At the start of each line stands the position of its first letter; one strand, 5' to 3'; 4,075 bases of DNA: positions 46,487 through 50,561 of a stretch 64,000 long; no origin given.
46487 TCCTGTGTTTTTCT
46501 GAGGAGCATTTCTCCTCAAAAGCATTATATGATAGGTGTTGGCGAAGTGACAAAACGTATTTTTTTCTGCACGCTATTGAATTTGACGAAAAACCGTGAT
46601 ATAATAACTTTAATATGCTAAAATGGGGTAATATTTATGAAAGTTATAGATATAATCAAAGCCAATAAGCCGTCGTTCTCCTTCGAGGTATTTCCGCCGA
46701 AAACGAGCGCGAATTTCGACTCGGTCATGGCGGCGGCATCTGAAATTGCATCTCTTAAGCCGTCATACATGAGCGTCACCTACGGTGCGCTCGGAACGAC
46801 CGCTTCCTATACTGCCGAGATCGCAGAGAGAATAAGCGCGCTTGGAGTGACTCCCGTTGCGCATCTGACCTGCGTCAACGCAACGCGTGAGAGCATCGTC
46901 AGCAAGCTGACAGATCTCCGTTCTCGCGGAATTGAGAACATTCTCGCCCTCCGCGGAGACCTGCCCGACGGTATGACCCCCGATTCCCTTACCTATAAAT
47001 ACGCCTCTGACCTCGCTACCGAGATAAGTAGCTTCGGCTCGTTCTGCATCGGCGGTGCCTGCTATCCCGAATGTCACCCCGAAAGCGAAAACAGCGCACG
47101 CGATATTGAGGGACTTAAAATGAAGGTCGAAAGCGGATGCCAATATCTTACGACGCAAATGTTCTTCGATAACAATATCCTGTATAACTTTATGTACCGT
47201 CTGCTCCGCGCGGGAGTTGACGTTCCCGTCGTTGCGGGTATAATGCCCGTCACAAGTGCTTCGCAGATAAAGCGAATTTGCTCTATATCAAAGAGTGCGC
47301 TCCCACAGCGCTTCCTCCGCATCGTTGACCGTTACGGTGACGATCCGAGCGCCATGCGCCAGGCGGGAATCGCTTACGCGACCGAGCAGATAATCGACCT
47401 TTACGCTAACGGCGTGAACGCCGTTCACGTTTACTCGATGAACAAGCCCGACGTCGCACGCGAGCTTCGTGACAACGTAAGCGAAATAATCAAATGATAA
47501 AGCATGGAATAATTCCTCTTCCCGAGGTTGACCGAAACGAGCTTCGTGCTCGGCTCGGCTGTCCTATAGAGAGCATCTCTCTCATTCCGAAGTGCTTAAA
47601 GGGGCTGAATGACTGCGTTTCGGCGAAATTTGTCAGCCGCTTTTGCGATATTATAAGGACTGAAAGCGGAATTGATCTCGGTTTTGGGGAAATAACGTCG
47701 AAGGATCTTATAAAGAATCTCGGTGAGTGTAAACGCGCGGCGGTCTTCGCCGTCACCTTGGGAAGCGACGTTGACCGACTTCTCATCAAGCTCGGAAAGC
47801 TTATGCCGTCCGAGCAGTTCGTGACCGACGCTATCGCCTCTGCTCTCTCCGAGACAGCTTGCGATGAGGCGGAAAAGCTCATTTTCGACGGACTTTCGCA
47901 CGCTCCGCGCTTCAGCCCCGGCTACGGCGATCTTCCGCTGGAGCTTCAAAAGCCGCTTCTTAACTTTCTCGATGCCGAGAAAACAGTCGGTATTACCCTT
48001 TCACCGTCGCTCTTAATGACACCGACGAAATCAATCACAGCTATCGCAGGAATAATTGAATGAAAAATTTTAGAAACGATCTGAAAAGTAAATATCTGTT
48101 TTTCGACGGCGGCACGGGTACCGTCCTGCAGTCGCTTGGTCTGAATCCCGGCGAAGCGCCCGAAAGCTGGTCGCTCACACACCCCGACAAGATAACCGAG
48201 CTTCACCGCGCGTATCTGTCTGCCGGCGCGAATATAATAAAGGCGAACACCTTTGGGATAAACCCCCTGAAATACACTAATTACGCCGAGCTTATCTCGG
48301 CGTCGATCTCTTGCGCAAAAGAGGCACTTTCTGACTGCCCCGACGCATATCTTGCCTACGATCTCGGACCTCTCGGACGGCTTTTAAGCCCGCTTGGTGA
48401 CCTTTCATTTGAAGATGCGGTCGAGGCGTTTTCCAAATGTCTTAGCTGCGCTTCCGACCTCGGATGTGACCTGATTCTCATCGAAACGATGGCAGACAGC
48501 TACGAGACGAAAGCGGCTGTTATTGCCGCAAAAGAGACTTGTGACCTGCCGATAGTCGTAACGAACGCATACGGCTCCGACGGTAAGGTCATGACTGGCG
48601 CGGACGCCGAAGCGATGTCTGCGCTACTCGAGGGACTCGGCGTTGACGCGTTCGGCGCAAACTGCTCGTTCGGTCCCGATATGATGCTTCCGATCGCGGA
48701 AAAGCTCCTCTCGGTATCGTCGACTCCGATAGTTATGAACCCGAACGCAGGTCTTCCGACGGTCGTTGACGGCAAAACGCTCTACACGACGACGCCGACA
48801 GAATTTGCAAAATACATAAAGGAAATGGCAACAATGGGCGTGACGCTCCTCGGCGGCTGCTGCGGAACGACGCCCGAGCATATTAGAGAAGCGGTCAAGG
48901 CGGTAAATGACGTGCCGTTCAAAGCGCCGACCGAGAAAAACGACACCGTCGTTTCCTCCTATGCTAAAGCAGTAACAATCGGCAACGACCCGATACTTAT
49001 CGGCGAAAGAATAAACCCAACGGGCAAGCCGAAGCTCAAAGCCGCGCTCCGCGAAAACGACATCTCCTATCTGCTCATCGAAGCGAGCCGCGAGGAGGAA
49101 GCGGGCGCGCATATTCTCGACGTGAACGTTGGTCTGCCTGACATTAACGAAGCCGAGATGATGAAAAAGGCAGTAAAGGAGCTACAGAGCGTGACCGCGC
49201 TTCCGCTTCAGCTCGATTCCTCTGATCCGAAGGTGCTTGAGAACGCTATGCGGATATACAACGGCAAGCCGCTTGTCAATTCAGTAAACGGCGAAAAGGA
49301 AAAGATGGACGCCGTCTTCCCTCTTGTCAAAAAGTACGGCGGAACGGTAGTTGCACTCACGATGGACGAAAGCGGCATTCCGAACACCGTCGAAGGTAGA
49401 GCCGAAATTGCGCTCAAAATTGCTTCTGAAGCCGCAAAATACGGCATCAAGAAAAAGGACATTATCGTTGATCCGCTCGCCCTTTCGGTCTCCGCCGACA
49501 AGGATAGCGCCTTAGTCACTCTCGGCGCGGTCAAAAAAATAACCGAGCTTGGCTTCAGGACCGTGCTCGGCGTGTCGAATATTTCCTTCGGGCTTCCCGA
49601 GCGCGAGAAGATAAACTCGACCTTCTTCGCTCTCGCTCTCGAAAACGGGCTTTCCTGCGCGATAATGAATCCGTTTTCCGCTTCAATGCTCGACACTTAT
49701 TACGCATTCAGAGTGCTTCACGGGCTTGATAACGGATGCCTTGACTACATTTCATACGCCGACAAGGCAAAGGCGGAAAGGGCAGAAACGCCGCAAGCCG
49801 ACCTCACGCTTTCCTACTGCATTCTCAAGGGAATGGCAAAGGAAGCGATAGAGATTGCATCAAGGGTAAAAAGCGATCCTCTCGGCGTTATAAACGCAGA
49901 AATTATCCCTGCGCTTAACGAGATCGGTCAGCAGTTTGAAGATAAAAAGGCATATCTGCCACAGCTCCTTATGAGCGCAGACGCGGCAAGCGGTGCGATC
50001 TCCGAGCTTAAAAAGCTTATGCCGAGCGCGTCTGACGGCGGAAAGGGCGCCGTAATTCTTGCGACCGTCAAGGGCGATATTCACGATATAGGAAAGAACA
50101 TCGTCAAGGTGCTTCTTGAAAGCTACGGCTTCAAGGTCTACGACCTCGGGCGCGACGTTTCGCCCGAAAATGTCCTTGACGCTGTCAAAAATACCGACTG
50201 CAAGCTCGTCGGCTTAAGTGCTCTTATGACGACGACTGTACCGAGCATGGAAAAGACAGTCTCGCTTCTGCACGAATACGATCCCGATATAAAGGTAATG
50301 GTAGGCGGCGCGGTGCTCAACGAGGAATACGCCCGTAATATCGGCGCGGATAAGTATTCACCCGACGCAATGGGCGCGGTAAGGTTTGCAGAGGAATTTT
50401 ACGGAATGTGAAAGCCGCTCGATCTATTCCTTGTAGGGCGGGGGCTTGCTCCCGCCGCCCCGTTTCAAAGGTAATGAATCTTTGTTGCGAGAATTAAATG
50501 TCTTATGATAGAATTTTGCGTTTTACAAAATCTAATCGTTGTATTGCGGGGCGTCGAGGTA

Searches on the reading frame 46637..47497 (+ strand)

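Call 7: search_protein_families(library=pfam, proteins=[window:46637-47497:+])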
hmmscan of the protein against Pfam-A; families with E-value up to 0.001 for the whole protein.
window:46637-47497:+ (286 aa): 1 family
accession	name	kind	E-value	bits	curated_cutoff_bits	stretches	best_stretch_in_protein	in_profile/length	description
PF02219.23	MTHFR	-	2.8e-75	253.8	24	1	5-278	4-283/287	Methylenetetrahydrofolate reductase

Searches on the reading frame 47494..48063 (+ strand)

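Call 7: search_protein_families(library=pfam, proteins=[window:47494-48063:+])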
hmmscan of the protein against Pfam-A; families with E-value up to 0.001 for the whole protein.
window:47494-48063:+ (189 aa): 1 family
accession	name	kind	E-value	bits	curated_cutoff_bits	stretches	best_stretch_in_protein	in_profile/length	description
PF02965.22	Met_synt_B12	-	8.5e-06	25.8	25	1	138-184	198-245/273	Vitamin B12 dependent methionine synthase, activation domain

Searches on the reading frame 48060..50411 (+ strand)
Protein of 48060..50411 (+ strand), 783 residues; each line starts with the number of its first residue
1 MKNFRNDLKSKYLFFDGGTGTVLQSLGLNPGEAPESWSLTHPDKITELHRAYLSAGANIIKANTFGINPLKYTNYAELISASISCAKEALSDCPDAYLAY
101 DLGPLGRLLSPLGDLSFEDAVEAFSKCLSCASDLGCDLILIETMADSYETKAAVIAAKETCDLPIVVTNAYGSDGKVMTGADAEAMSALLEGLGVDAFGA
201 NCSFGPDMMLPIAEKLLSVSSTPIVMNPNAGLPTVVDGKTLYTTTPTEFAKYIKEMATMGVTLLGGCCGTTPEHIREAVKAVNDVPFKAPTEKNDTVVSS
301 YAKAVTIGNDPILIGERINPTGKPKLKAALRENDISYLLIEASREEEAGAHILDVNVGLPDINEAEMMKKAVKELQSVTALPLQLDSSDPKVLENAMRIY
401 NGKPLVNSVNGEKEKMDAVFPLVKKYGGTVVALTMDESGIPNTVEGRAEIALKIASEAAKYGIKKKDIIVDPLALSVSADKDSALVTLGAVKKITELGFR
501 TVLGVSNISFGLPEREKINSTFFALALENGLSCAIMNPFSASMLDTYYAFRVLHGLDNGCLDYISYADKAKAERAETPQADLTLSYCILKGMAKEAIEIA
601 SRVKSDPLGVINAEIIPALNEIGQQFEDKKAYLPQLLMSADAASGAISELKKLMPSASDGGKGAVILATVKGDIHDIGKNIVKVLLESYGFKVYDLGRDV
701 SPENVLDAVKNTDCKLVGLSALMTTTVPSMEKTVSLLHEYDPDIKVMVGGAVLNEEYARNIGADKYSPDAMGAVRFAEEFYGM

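Call 7: search_protein_families(library=pfam, proteins=[window:48060-50411:+])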
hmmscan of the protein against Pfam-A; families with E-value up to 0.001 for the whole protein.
window:48060-50411:+ (783 aa): 5 families
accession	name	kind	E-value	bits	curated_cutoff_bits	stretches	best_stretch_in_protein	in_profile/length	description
PF02574.22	S-methyl_trans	-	7.9e-61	206.8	22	1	14-282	2-283/283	Homocysteine S-methyltransferase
PF00809.28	Pterin_bind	-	2.3e-27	96.7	25.5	1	315-536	1-243/244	Pterin binding enzyme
PF02310.24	B12-binding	-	3.5e-27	95.1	32.1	1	664-773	2-119/121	B12 binding domain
PF02607.22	B12-binding_2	-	6e-12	46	23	1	584-651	5-74/74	B12 binding domain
PF03599.22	CdhD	-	1.2e-07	31.3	24.8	1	364-476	81-180/387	CO dehydrogenase/acetyl-CoA synthase delta subunit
